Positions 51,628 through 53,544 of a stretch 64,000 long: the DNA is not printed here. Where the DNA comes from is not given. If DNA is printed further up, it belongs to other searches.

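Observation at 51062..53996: Complete GDP-D-glycero-alpha-D-manno-heptose pathway with an unusual HddA(GHMP kinase)-GmhB(phosphatase) fusion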

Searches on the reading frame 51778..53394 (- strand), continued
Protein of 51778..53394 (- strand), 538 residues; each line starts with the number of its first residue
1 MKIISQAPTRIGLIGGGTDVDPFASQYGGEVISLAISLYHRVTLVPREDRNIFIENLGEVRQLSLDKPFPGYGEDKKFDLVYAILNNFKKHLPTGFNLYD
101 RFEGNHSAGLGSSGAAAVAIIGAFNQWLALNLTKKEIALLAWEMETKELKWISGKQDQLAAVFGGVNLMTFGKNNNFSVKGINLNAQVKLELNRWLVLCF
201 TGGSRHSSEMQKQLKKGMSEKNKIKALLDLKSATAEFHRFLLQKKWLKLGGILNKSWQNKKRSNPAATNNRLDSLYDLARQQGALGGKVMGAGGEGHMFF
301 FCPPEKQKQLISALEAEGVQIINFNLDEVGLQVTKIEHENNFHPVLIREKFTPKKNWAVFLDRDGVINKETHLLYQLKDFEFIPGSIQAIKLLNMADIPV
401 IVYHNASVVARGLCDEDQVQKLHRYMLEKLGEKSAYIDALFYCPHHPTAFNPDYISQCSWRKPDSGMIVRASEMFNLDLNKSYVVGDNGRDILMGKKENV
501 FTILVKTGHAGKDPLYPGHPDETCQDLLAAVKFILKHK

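Call 13: find_encoding_contigs(protein=P0017, flank=8000, max_places=2)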
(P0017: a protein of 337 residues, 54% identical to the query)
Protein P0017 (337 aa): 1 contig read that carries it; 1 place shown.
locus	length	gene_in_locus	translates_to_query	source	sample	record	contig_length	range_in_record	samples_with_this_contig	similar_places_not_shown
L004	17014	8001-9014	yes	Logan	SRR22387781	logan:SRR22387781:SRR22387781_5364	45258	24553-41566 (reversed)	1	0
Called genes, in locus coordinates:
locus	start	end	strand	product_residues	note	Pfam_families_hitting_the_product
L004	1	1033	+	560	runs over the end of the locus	PF13231:PMT_2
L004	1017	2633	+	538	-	PF02366:PMT, PF13231:PMT_2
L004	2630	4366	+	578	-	PF02366:PMT, PF13231:PMT_2 (weak)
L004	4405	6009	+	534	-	PF02366:PMT, PF13231:PMT_2 (weak)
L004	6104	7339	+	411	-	-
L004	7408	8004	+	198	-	PF13580:SIS_2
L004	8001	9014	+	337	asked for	PF00288:GHMP_kinases_N, PF08544:GHMP_kinases_C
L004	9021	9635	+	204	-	PF13242:Hydrolase_like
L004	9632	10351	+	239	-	PF00483:NTP_transferase, PF12804:NTP_transf_3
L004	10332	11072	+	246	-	PF00535:Glycos_transf_2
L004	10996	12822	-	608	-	PF10131:PTPS_related, PF13231:PMT_2 (weak)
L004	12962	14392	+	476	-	PF13231:PMT_2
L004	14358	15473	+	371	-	-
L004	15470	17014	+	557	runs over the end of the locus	PF10131:PTPS_related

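Call 24: search_protein_representatives(protein=window:51778-53394:-)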
Query: 538 residues. Proteins with E-value up to 0.001 (for the whole library): 22247; up to 1e-10: 11415; up to 1e-30: 823. The best 150 are listed.
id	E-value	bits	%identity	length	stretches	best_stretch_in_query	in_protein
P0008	1.5e-235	799.3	65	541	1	1-536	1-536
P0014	2.1e-115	402.8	56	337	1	1-334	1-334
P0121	4.2e-92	325.9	50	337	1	1-334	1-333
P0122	1.5e-87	310.9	46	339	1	3-333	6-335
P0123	5.8e-87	309.0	45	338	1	1-333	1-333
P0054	4.6e-82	292.8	50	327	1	1-333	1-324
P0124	6.6e-81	289.0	43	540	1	2-334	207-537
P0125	2.5e-71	257.4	49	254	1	85-335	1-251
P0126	5.6e-68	246.3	41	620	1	3-331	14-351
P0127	3.5e-66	240.4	43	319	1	21-335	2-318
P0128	4.0e-66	240.2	47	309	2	1-169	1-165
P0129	4.9e-66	239.9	47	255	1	1-254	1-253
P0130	1.2e-63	232.0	45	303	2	84-335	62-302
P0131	1.1e-61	225.5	44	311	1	3-334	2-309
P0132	3.3e-60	220.7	38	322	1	20-334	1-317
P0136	8.2e-59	216.1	33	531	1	2-535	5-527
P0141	2.8e-55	204.4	37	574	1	3-337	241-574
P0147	4.7e-52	193.8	39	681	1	5-335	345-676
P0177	9.5e-49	182.9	35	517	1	4-334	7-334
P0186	6.3e-48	180.1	36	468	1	3-333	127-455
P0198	1.6e-46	175.5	35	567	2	3-330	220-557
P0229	6.9e-45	170.1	41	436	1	308-537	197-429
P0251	9.4e-44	166.4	48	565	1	356-537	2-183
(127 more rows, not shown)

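Call 25: search_protein_families(library=pfam, proteins=[P0136, P0177, P0124, P0126, P0141, P0147, P0186, P0198, P0251, P0229], max_evalue=0.001)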
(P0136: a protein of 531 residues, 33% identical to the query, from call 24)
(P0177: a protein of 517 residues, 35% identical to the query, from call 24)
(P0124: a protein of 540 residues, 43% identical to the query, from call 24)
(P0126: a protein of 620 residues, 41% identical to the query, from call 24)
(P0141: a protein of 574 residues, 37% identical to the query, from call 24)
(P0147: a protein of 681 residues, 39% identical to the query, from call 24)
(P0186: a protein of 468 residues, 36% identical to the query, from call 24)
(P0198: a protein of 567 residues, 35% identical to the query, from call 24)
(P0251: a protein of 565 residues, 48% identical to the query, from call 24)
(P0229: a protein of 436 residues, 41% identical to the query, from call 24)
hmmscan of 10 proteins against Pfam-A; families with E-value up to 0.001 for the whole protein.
P0136 (531 aa): 6 families
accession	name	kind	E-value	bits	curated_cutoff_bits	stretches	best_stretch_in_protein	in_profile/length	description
PF00288.32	GHMP_kinases_N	-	1.1e-12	48.4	22.3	1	83-166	2-87/87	GHMP kinases N terminal domain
PF13242.12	Hydrolase_like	-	2.5e-09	37.3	22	1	451-514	2-67/75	HAD-hyrolase-like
PF08544.19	GHMP_kinases_C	-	1.6e-08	35.2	21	1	242-318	2-81/85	GHMP kinases C terminal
PF00702.32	Hydrolase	-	4.9e-08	34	26.4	1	329-487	53-187/191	haloacid dehalogenase-like hydrolase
PF08645.17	PNK3P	-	4.2e-07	30.3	22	1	365-483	22-129/161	Polynucleotide kinase 3 phosphatase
PF13344.12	Hydrolase_6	-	0.00055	20.4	27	0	349-401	1-44/101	Haloacid dehalogenase-like hydrolase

P0177 (517 aa): 2 families
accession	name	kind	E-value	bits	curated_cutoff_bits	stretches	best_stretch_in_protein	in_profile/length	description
PF00288.32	GHMP_kinases_N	-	1.1e-18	67.6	22.3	1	82-165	4-87/87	GHMP kinases N terminal domain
PF08544.19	GHMP_kinases_C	-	8.7e-12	45.7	21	1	237-316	1-81/85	GHMP kinases C terminal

P0124 (540 aa): 4 families
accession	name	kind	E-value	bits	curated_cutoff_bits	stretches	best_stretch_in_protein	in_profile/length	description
PF13580.11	SIS_2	-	1.1e-20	74.5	27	1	12-152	4-138/138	SIS domain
PF00288.32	GHMP_kinases_N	-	7.9e-14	52.1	22.3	1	284-369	2-87/87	GHMP kinases N terminal domain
PF01380.27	SIS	-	6.1e-12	45.9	25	1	113-172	49-108/131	SIS domain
PF08544.19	GHMP_kinases_C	-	4.8e-06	27.3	21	1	441-511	2-73/85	GHMP kinases C terminal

P0126 (620 aa): 6 families
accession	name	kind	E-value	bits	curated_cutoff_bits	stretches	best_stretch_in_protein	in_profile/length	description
PF00702.32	Hydrolase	-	4.9e-29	102.5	26.4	1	381-568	2-191/191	haloacid dehalogenase-like hydrolase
PF13419.12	HAD_2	-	1.3e-26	94.2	23.8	1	383-574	1-178/178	Haloacid dehalogenase-like hydrolase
PF00288.32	GHMP_kinases_N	-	3.8e-16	59.5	22.3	1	91-175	4-87/87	GHMP kinases N terminal domain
PF08544.19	GHMP_kinases_C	-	1.3e-09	38.7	21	1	258-329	2-73/85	GHMP kinases C terminal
PF12710.13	HAD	-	8.5e-08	33.3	27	1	384-546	2-170/189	haloacid dehalogenase-like hydrolase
PF13242.12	Hydrolase_like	-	3.2e-07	30.6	22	1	530-590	3-64/75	HAD-hyrolase-like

P0141 (574 aa): 4 families
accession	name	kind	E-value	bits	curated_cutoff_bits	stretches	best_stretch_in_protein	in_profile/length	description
PF00483.29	NTP_transferase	-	1.1e-37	130.3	21.2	1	5-233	1-242/245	Nucleotidyl transferase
PF00288.32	GHMP_kinases_N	-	5.9e-18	65.3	22.3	1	318-401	3-87/87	GHMP kinases N terminal domain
PF08544.19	GHMP_kinases_C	-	6.2e-11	43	21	1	476-555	3-83/85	GHMP kinases C terminal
PF12804.13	NTP_transf_3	-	8.3e-07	29.8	27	1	6-113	1-101/160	MobA-like NTP transferase domain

P0147 (681 aa): 5 families
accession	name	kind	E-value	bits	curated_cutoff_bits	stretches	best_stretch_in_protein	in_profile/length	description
PF00483.29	NTP_transferase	-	2e-41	142.7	21.2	1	2-227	1-243/245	Nucleotidyl transferase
PF00288.32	GHMP_kinases_N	-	2.4e-19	69.8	22.3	1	422-505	2-87/87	GHMP kinases N terminal domain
PF12804.13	NTP_transf_3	-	1.4e-10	42.1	27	1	3-106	1-95/160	MobA-like NTP transferase domain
PF08544.19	GHMP_kinases_C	-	1.5e-08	35.3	21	1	580-644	3-68/85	GHMP kinases C terminal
PF01128.25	IspD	-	0.00014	22.1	27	1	2-56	2-54/221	2-C-methyl-D-erythritol 4-phosphate cytidylyltransferase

P0186 (468 aa): 3 families
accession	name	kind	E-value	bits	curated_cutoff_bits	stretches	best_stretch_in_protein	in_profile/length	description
PF00288.32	GHMP_kinases_N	-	7e-20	71.5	22.3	1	203-286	2-87/87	GHMP kinases N terminal domain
PF00571.33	CBS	-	6.3e-12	46.1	24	2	8-54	10-56/57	CBS domain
PF08544.19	GHMP_kinases_C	-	6.1e-09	36.6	21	1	362-440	4-83/85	GHMP kinases C terminal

P0198 (567 aa): 6 families
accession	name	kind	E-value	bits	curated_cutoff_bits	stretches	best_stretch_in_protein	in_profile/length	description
PF00288.32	GHMP_kinases_N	-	8.7e-16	58.4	22.3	1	305-390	6-87/87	GHMP kinases N terminal domain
PF13242.12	Hydrolase_like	-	2.6e-11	43.7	22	1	117-189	2-75/75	HAD-hyrolase-like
PF08544.19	GHMP_kinases_C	-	4e-09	37.2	21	1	466-542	2-82/85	GHMP kinases C terminal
PF00702.32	Hydrolase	-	1.3e-08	35.9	26.4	1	33-155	89-190/191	haloacid dehalogenase-like hydrolase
PF08645.17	PNK3P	-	1.3e-08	35.2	22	1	25-147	11-128/161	Polynucleotide kinase 3 phosphatase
PF13419.12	HAD_2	-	1.1e-07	32.6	23.8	1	112-159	128-175/178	Haloacid dehalogenase-like hydrolase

P0251 (565 aa): 6 families
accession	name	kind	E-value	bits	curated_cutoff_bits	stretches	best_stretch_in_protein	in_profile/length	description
PF00534.26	Glycos_transf_1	-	4.3e-26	91.9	26.4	1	373-542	2-171/172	Glycosyl transferases group 1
PF13692.12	Glyco_trans_1_4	-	3.4e-20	73.2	27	1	387-529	2-142/142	Glycosyl transferases group 1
PF13242.12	Hydrolase_like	-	2.5e-16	59.8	22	1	106-176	2-75/75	HAD-hyrolase-like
PF08645.17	PNK3P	-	9.3e-12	45.4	22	1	21-138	22-130/161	Polynucleotide kinase 3 phosphatase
PF13419.12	HAD_2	-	4.9e-10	40.2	23.8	1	103-150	130-177/178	Haloacid dehalogenase-like hydrolase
PF00702.32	Hydrolase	-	1.6e-05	25.9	26.4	0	93-145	128-191/191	haloacid dehalogenase-like hydrolase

P0229 (436 aa): 6 families
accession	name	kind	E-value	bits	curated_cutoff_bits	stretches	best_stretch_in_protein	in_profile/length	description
PF00483.29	NTP_transferase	-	2.3e-37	129.3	21.2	1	8-236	1-243/245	Nucleotidyl transferase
PF13242.12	Hydrolase_like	-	5.9e-19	68.2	22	1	352-422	2-75/75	HAD-hyrolase-like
PF13419.12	HAD_2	-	7e-11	43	23.8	1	349-397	130-178/178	Haloacid dehalogenase-like hydrolase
PF00702.32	Hydrolase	-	4.1e-09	37.6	26.4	1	245-391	71-191/191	haloacid dehalogenase-like hydrolase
PF12804.13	NTP_transf_3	-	6.9e-07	30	27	1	10-116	2-101/160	MobA-like NTP transferase domain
PF08645.17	PNK3P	-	1.9e-06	28.1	22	1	250-384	6-130/161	Polynucleotide kinase 3 phosphatase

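Call 28: list_cluster_members(proteins=[P0136, P0198, P0124, P0141, P0126, P0111, P0011, P0012, P0008])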
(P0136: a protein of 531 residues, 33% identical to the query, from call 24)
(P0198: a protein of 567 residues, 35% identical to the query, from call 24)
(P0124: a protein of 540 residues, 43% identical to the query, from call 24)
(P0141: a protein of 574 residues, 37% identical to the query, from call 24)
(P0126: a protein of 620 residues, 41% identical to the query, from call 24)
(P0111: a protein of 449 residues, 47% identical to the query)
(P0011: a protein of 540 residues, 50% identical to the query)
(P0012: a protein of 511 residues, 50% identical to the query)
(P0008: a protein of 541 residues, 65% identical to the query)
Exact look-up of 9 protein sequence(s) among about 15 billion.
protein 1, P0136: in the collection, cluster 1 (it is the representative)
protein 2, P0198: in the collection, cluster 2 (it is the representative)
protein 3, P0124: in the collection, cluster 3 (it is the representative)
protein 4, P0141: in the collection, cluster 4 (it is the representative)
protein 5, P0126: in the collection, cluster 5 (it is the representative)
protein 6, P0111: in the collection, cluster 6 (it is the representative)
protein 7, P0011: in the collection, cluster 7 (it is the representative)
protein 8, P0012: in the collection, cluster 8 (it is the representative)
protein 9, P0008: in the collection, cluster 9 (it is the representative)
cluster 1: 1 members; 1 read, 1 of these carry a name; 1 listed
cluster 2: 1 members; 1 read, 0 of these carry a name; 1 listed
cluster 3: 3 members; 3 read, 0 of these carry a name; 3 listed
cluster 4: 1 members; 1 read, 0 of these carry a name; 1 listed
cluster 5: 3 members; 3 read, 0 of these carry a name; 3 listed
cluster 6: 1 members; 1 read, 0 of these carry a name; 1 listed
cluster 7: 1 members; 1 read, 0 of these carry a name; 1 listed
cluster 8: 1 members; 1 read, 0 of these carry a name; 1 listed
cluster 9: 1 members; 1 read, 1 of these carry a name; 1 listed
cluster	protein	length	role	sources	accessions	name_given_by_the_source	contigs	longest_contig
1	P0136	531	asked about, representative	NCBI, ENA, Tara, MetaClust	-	strand:+ start:3790 stop:5385 length:1596 start_codon:yes stop_codon:yes ... | TARA_037_MES_0.1-0.22_scaffold345521_1_gene465952 COG0241 K03273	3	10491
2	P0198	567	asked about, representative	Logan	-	-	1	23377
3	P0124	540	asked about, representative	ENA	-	-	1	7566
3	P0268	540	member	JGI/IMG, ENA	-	-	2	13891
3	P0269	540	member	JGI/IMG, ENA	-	-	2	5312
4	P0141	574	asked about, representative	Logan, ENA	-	-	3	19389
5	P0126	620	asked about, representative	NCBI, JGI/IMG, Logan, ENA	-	-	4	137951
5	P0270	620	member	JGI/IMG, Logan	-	-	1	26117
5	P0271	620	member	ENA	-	-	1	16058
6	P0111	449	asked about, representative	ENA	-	-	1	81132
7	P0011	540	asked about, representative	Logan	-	-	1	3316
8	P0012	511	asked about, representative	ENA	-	-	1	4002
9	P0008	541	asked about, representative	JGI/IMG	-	D-glycero-alpha-D-manno-heptose-7-phosphate kinase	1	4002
